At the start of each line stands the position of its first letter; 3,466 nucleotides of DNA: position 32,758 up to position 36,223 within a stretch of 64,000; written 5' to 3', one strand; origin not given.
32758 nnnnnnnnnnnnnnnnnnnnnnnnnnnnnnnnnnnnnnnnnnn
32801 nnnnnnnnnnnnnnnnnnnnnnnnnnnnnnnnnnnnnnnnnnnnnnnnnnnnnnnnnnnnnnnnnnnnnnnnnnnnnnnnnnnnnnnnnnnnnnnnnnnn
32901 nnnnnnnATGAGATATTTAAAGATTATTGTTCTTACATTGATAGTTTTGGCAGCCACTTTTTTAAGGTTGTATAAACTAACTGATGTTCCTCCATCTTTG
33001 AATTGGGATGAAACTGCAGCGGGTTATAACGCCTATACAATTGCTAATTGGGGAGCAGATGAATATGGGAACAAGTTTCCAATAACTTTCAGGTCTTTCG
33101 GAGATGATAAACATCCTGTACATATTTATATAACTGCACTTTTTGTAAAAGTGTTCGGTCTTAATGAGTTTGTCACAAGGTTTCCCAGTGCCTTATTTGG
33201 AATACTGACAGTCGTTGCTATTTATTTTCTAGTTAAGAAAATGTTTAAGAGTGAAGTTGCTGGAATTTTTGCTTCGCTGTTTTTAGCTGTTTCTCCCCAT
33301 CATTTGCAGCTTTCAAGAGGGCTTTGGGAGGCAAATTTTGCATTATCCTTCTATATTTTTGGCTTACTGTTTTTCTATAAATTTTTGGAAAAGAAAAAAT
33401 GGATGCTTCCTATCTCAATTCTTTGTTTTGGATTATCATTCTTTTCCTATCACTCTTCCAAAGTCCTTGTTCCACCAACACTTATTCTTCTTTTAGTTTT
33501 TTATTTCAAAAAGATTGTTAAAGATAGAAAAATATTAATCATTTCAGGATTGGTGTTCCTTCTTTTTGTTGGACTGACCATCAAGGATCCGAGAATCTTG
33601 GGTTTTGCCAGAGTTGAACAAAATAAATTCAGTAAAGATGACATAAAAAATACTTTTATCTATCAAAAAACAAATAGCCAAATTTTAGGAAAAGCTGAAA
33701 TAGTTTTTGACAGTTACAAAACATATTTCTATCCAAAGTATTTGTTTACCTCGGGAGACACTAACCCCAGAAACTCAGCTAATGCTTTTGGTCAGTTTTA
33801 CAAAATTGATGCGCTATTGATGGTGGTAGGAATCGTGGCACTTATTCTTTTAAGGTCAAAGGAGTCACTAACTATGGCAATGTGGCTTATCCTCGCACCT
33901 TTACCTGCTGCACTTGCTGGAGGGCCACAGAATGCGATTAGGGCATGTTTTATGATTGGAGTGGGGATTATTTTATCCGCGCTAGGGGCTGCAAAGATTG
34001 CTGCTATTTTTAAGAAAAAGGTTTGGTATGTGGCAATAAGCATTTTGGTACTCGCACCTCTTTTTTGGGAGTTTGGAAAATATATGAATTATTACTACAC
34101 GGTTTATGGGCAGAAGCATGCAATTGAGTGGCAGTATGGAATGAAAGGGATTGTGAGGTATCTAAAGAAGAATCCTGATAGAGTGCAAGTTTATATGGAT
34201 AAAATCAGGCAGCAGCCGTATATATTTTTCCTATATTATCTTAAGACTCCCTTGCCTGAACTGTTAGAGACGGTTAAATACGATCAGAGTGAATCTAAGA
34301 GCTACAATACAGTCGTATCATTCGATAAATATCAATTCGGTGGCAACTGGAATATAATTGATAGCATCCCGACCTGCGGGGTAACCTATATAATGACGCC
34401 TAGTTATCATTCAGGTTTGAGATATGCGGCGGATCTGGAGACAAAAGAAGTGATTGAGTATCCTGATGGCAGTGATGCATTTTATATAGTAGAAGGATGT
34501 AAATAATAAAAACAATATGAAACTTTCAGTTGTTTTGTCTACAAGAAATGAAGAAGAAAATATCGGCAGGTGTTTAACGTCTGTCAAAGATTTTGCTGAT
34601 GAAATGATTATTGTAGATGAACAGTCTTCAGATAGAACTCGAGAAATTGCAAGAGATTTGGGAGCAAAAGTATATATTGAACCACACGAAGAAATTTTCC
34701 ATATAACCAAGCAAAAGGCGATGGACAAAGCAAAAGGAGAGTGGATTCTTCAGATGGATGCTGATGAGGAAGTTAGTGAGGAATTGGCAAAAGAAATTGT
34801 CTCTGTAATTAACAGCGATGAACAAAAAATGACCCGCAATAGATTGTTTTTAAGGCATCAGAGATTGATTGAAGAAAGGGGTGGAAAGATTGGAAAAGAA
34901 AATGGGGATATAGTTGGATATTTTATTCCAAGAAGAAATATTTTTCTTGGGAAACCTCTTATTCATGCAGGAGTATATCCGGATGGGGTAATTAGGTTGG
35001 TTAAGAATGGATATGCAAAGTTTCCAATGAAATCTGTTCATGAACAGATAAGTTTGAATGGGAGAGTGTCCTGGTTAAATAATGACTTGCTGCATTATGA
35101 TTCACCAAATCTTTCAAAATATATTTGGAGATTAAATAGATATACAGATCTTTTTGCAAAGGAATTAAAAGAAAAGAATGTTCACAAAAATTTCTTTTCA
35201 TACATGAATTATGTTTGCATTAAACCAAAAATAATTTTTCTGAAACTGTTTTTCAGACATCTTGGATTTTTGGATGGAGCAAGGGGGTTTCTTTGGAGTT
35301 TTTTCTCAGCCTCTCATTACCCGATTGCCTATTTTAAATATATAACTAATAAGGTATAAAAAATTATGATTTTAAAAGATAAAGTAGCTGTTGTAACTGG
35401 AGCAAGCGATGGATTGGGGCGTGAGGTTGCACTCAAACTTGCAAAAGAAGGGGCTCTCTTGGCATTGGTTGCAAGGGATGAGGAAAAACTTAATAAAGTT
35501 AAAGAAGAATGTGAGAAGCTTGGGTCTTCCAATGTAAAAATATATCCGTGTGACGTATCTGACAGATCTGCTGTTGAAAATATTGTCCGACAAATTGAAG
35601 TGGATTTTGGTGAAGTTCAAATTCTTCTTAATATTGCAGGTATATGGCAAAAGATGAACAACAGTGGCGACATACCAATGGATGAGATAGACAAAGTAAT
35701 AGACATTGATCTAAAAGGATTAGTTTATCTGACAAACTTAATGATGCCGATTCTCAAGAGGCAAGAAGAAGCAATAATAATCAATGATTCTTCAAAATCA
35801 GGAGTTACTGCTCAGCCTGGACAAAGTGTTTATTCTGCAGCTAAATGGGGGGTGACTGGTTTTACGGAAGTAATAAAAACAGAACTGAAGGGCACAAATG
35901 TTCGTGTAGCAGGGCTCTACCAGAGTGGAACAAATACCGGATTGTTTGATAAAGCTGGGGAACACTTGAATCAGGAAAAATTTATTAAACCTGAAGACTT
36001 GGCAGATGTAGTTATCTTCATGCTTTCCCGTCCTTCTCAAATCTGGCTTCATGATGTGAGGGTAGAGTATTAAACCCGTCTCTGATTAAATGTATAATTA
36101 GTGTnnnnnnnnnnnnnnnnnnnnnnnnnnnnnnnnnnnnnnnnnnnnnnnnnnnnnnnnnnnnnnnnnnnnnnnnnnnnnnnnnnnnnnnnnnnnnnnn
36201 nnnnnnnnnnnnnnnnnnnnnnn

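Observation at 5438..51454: Hyper-expanded arsenal of about 22 GT-C-like polytopic membrane glycosyltransferases in one locus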

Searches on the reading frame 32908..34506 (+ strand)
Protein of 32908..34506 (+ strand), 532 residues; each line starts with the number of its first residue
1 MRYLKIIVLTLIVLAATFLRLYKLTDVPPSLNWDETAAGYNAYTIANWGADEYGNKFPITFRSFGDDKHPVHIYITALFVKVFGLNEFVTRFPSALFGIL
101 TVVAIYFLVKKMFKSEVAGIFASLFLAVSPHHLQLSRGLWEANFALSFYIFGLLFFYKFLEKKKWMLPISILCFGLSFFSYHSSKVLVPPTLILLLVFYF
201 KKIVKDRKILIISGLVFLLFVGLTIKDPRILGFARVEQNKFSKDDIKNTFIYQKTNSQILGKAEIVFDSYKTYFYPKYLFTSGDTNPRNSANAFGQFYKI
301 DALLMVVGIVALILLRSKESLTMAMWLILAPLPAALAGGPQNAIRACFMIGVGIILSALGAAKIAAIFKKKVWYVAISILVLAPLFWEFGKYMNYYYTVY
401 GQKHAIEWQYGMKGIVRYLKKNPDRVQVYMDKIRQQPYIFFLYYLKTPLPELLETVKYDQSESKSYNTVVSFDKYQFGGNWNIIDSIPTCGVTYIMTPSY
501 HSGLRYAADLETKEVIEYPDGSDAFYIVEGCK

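Call 5: search_protein_families(library=pfam, proteins=[window:32908-34506:+], max_evalue=0.01)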
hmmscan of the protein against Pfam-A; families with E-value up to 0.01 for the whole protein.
window:32908-34506:+ (532 aa): 2 families
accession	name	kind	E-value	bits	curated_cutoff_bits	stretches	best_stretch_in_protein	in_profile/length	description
PF13231.12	PMT_2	-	2.3e-22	80.4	26.1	1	67-221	1-155/160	Dolichyl-phosphate-mannose-protein mannosyltransferase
PF02366.24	PMT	-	0.00012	22.2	22.7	1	27-178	17-177/245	Dolichyl-phosphate-mannose-protein mannosyltransferase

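Call 11: find_encoding_contigs(protein=window:32908-34506:+, flank=10000, max_places=6)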
Protein window:32908-34506:+ (532 aa): 7 contigs read that carry it; 5 places shown.
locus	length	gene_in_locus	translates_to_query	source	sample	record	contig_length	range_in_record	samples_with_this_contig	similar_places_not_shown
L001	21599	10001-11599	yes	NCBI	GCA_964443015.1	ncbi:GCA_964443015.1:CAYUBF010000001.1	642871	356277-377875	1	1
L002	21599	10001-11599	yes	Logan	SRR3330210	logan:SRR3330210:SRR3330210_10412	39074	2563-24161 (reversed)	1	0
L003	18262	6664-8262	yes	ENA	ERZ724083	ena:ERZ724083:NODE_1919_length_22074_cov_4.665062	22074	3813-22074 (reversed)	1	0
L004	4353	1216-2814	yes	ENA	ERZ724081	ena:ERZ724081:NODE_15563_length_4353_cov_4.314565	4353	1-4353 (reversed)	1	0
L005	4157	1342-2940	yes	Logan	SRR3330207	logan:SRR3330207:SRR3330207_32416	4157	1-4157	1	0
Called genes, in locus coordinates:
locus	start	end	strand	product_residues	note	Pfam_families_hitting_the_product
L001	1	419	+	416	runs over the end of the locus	PF09594:GT87 (weak), PF05007:Mannosyl_trans (weak)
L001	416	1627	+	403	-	PF09594:GT87 (weak)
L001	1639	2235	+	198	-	-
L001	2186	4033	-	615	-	-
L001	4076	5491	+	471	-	PF13231:PMT_2 (weak)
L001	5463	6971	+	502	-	PF13231:PMT_2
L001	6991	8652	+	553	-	PF02366:PMT (weak), PF13231:PMT_2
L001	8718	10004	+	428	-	PF02366:PMT (weak), PF13231:PMT_2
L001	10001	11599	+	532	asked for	PF13231:PMT_2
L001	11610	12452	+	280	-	PF00535:Glycos_transf_2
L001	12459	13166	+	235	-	PF00106:adh_short, PF08659:KR, PF13561:adh_short_C2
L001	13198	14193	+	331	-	PF13579:Glyco_trans_4_4 (faint), PF13439:Glyco_transf_4 (weak), PF20706:GT4-conflict (weak), PF00534:Glycos_transf_1, PF13692:Glyco_trans_1_4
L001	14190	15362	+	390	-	PF04188:Mannosyl_trans2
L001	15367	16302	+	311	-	PF01073:3Beta_HSD (faint), PF01370:Epimerase, PF02719:Polysacc_synt_2 (faint), PF07993:NAD_binding_4 (faint), PF16363:GDP_Man_Dehyd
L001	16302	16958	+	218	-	PF00535:Glycos_transf_2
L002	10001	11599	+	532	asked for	PF13231:PMT_2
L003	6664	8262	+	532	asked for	PF13231:PMT_2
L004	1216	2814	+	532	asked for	PF13231:PMT_2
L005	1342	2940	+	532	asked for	PF13231:PMT_2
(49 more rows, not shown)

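Call 12: find_related_loci(query=window:32908-34506:+, collection=genome_contigs, flank=10000)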
Query window:32908-34506:+ (532 aa) in genome_contigs; peptide patterns used: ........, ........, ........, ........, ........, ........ (x = any residue, [..] = any of these).
127 stretches matched a pattern; 13 encode a relative of the query (tblastn E <= 1e-3); 13 distinct loci.
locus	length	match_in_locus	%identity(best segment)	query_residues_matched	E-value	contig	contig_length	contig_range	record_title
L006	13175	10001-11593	64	2-532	0e+0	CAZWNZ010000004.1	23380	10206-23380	MAG TPA_asm: uncultured Gammaproteobacteria bacterium isolate SRP192927_co3_839 genome assembly, contig: NODE_4426_lengt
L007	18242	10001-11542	65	16-530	0e+0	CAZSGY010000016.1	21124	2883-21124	MAG TPA_asm: uncultured Gammaproteobacteria bacterium isolate binchicken_co169_197 genome assembly, contig: k99_205088,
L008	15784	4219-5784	56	1-532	0e+0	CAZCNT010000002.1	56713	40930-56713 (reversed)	MAG TPA_asm: uncultured Gammaproteobacteria bacterium isolate SRP050083_co1_418 genome assembly, contig: NODE_128_length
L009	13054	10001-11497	56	20-528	0e+0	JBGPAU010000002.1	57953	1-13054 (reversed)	MAG: Patescibacteria group bacterium isolate OBJ_0618_130150_121 k141_1210473_length_57953_cov_13.0000, whole genome sho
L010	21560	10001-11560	53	1-530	4e-176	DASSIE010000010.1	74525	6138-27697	MAG TPA_asm: Patescibacteria group bacterium isolate SMAG_U1079 k141_510940, whole genome shotgun sequence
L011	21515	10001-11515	55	16-530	7e-175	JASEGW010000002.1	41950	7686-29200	MAG: bacterium isolate Yes70-06 NODE_2_length_41950_cov_10.291347, whole genome shotgun sequence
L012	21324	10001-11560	53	7-532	2e-173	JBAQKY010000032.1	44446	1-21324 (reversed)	MAG: Microgenomates group bacterium isolate MFD12071_ilm_asm_bin3 k127_18788, whole genome shotgun sequence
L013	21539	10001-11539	51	1-532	4e-173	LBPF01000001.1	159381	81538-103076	MAG: Candidatus Woesebacteria bacterium GW2011_GWB1_33_38 UR44_C0001, whole genome shotgun sequence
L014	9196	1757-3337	51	4-530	3e-171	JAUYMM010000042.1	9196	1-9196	MAG: Candidatus Woesebacteria bacterium isolate C24_metabat.bin.86_sub C24_k141_43097, whole genome shotgun sequence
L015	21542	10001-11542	55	7-530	4e-171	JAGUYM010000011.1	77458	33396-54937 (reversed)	MAG: Candidatus Woesebacteria bacterium isolate DeMMO6_63 c_000000051655, whole genome shotgun sequence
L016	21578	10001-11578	52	7-532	3e-171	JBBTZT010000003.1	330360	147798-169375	MAG: Patescibacteria group bacterium isolate H41-bin064_1 H41_bin064_1_000000000003, whole genome shotgun sequence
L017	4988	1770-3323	54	9-532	1e-169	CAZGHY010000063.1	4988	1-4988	MAG TPA_asm: uncultured Gammaproteobacteria bacterium isolate SRP286056_co2_319 genome assembly, contig: NODE_29535_leng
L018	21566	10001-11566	52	1-532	2e-165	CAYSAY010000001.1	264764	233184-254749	MAG TPA_asm: uncultured Gammaproteobacteria bacterium isolate ERP113451_co1_283 genome assembly, contig: NODE_7_length_2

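Call 79: search_solved_structures(query=A4, max_evalue=1)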
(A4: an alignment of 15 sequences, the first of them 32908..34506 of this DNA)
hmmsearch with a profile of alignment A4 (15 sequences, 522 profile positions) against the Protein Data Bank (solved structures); distinct sequences matched with E-value up to 1: 2.
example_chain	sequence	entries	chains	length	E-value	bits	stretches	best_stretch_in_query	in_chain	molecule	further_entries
5ezm_A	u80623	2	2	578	0.00034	22.6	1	68-225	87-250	4-amino-4-deoxy-L-arabinose transferase or related glycosyltransferases of PMT family | 4-amino-4-deoxy-L-arabinose (L-Ara4N) transferase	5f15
8i9p_Lh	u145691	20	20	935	0.013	17.4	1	98-199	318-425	dolichyl-diphosphooligosaccharide--protein glycotransferase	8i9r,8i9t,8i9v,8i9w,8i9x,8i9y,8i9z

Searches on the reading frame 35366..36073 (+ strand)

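Call 6: search_protein_families(library=pfam, proteins=[window:35366-36073:+], max_evalue=0.01)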
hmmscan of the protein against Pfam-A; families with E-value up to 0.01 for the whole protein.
window:35366-36073:+ (235 aa): 8 families
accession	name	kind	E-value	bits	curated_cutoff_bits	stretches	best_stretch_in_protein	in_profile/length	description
PF00106.31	adh_short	-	3.9e-50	170.5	26.6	1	6-199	1-192/195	short chain dehydrogenase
PF13561.12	adh_short_C2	-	1.8e-35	123.1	27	1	12-224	1-221/236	Enoyl-(Acyl carrier protein) reductase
PF08659.16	KR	-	5.6e-18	65.9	22.6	1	9-168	4-161/180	KR domain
PF13460.12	NAD_binding_10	-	9.8e-05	22.7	27.2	0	12-77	1-61/184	NAD(P)H-binding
PF05368.20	NmrA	-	0.00037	20.6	27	1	5-81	2-74/298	NmrA-like family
PF01073.25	3Beta_HSD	-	0.0005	19.6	22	1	9-79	1-69/280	3-beta hydroxysteroid dehydrogenase/isomerase family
PF02719.21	Polysacc_synt_2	-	0.00062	19.5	20.2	1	9-80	2-79/293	Polysaccharide biosynthesis protein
PF01370.27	Epimerase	-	0.00092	19.1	20.9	1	9-80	2-66/240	NAD dependent epimerase/dehydratase family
